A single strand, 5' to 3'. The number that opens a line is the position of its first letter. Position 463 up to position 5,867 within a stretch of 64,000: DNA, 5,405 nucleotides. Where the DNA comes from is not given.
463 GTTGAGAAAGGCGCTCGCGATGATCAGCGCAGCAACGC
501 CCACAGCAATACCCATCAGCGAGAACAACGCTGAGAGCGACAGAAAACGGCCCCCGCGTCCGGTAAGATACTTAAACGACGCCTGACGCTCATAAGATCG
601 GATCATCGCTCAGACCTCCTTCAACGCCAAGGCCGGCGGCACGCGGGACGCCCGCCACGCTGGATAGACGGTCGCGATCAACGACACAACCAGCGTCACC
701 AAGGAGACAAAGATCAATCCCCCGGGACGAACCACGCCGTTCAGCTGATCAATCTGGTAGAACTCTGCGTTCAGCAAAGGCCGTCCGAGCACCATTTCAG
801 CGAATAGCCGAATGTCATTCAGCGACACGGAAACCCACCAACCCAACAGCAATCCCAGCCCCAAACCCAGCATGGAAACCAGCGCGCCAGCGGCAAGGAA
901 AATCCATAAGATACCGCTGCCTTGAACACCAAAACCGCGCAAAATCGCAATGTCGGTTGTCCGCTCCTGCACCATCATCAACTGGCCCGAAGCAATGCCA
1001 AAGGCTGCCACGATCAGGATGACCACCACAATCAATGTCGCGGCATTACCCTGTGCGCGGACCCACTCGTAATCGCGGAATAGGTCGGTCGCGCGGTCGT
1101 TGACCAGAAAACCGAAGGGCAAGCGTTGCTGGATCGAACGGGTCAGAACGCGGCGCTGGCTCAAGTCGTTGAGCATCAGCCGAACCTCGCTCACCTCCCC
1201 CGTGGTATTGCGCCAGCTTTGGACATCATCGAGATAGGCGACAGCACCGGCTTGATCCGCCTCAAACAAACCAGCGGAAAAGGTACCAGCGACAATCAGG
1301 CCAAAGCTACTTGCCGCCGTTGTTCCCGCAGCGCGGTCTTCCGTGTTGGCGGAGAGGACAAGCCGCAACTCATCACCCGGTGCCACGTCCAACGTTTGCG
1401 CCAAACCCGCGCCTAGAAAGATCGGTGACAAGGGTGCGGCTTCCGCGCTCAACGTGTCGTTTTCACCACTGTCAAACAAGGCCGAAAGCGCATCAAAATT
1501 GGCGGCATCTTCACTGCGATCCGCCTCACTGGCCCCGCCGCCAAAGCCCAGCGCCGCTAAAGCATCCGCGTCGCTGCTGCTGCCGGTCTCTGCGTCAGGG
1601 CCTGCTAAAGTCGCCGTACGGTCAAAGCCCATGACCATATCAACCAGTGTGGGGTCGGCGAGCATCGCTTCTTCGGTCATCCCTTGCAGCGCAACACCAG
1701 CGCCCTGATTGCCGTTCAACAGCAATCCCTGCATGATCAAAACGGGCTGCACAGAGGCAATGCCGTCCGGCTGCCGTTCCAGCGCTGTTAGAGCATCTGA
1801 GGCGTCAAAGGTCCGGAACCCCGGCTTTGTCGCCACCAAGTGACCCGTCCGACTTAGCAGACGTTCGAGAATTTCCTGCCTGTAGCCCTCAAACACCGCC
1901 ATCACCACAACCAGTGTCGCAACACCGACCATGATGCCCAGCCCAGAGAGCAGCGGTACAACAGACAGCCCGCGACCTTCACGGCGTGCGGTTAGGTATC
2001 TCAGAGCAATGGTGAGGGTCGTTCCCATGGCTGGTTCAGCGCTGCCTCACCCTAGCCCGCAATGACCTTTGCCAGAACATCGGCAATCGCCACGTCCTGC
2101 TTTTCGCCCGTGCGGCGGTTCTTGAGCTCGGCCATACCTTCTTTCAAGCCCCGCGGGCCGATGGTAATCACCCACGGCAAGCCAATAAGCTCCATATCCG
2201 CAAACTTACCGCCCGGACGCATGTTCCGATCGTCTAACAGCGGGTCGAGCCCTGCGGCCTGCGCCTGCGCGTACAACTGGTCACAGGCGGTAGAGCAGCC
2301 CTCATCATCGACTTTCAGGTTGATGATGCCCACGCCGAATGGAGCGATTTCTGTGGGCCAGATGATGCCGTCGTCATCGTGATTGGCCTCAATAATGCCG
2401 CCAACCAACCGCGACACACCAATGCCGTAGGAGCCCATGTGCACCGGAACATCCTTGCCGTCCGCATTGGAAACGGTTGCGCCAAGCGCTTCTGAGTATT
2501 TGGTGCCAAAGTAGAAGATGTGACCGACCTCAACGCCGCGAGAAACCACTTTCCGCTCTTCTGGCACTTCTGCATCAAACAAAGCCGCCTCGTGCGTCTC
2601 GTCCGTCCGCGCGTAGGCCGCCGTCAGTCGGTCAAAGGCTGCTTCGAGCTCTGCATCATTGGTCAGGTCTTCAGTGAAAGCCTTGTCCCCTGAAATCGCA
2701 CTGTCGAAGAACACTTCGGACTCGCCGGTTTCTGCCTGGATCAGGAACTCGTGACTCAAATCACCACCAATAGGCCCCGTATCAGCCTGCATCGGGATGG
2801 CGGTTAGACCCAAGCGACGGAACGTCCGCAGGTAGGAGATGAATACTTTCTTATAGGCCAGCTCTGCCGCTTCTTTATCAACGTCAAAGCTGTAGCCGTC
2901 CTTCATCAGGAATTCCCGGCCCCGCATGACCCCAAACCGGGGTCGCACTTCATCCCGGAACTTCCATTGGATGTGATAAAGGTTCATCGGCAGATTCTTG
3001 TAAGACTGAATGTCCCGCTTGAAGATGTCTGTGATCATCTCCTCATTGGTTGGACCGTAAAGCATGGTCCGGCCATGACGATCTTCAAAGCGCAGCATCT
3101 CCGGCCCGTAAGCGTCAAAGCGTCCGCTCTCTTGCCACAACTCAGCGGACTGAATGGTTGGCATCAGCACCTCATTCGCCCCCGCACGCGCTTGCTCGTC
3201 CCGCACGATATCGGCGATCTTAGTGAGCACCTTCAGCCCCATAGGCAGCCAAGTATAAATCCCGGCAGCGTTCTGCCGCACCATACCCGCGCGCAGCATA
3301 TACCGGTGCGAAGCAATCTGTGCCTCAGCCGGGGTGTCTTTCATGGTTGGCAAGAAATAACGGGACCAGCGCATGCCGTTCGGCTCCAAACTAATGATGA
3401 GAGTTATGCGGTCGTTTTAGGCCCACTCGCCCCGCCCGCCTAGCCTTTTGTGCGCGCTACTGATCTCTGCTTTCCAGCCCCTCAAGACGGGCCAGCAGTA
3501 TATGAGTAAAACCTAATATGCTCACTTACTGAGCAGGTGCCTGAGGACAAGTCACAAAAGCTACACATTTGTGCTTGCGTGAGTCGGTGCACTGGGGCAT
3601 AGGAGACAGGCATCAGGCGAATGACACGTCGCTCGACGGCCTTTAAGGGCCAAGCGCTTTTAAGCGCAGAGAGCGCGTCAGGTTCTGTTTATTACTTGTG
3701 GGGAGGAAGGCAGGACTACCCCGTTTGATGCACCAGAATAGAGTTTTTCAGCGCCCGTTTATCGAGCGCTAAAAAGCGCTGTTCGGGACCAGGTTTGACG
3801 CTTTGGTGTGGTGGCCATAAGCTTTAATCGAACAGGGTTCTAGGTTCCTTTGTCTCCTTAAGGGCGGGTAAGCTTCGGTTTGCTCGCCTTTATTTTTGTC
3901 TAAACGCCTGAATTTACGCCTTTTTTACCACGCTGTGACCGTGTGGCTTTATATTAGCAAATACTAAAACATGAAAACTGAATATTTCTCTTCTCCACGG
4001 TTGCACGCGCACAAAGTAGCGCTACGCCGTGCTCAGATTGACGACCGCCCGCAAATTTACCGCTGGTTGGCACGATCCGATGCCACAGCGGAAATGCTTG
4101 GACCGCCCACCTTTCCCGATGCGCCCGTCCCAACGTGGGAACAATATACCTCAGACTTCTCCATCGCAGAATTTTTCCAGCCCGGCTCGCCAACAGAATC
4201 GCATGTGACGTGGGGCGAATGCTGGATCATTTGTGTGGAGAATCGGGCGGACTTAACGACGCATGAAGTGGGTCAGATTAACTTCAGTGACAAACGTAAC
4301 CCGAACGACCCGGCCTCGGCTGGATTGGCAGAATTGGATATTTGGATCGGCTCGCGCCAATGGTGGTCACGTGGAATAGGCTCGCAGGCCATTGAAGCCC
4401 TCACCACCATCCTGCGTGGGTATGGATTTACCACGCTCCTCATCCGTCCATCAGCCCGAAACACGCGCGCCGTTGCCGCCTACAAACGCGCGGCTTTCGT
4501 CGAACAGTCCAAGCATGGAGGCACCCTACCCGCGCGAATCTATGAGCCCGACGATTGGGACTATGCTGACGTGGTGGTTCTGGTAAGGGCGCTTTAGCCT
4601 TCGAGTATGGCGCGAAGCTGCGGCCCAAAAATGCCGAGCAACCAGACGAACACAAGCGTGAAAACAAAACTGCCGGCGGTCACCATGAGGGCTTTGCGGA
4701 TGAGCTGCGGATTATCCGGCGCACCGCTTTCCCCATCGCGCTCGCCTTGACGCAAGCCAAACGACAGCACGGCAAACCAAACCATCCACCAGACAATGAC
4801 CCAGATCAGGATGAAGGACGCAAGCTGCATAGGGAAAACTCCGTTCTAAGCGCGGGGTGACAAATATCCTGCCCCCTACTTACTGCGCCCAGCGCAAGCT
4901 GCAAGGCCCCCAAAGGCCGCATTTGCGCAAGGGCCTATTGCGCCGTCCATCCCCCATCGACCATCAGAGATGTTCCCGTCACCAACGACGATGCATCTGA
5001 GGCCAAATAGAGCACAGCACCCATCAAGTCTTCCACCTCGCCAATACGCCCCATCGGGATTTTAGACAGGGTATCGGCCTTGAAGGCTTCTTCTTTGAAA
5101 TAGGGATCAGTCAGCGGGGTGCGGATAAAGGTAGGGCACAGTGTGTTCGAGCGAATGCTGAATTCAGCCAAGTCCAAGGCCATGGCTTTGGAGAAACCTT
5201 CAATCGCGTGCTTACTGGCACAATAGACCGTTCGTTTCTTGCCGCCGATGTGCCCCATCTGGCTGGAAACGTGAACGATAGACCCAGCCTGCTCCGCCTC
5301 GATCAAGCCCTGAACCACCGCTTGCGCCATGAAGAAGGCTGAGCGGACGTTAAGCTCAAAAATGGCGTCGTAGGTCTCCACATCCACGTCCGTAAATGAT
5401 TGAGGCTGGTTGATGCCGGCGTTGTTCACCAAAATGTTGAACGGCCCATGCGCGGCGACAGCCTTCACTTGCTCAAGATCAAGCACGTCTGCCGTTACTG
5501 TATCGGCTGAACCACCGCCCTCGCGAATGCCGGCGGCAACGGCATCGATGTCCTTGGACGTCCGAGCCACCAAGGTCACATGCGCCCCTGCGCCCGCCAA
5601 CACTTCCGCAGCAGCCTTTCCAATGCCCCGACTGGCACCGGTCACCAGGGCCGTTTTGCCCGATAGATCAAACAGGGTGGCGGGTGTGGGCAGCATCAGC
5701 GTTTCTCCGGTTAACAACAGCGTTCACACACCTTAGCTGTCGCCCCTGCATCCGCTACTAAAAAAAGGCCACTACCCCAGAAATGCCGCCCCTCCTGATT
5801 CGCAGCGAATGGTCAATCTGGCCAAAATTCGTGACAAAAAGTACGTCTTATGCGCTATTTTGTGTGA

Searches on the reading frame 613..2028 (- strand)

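Call 83: search_protein_families(library=pfam, proteins=[window:613-2028:-], max_evalue=0.00001)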
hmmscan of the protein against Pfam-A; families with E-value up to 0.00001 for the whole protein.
window:613-2028:- (472 aa): 2 families
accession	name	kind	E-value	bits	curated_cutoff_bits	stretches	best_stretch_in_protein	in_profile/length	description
PF02687.27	FtsX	-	4.4e-14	53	25.5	1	332-465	2-120/120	FtsX-like permease C-terminal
PF12704.14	MacB_PCD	-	3.3e-07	31.3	27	1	27-122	3-98/207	MacB-like periplasmic core domain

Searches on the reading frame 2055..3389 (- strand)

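Call 83: search_protein_families(library=pfam, proteins=[window:2055-3389:-], max_evalue=0.00001)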
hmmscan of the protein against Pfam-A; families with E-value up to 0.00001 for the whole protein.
window:2055-3389:- (445 aa): 2 families
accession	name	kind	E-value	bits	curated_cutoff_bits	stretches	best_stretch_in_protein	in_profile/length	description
PF00587.30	tRNA-synt_2b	-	6.9e-26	91.8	29.3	1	100-336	2-179/179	tRNA synthetase class II core domain (G, H, P, S and T)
PF03129.25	HGTP_anticodon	-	2.6e-18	66.4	21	1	353-442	2-91/94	Anticodon binding domain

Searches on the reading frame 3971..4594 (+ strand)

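Call 83: search_protein_families(library=pfam, proteins=[window:3971-4594:+], max_evalue=0.00001)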
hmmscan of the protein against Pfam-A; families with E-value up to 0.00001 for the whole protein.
window:3971-4594:+ (208 aa): 2 families
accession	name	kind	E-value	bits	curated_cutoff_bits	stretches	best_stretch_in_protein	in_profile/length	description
PF13302.13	Acetyltransf_3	-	6e-13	50.1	25.4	1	16-176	2-137/138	Acetyltransferase (GNAT) domain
PF00583.31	Acetyltransf_1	-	4.3e-06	27.4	20.7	1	97-176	42-116/116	Acetyltransferase (GNAT) family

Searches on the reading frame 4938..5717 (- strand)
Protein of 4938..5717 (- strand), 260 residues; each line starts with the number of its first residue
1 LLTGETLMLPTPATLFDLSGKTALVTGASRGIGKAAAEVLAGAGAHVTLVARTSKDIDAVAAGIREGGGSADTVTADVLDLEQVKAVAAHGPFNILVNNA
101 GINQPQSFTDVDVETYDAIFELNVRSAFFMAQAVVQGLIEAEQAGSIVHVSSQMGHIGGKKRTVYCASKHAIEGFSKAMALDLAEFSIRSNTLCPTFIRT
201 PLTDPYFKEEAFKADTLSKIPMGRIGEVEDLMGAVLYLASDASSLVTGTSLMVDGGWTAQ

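Call 83: search_protein_families(library=pfam, proteins=[window:4938-5717:-], max_evalue=0.00001)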
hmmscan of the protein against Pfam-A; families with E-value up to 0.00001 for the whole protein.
window:4938-5717:- (260 aa): 3 families
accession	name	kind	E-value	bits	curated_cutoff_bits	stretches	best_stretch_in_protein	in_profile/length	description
PF13561.12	adh_short_C2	-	1e-54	186.1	27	1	27-258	1-236/236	Enoyl-(Acyl carrier protein) reductase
PF00106.31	adh_short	-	6.1e-50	169.9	26.6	1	21-209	1-193/195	short chain dehydrogenase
PF08659.16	KR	-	4.7e-10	40.1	22.6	1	22-179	2-163/180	KR domain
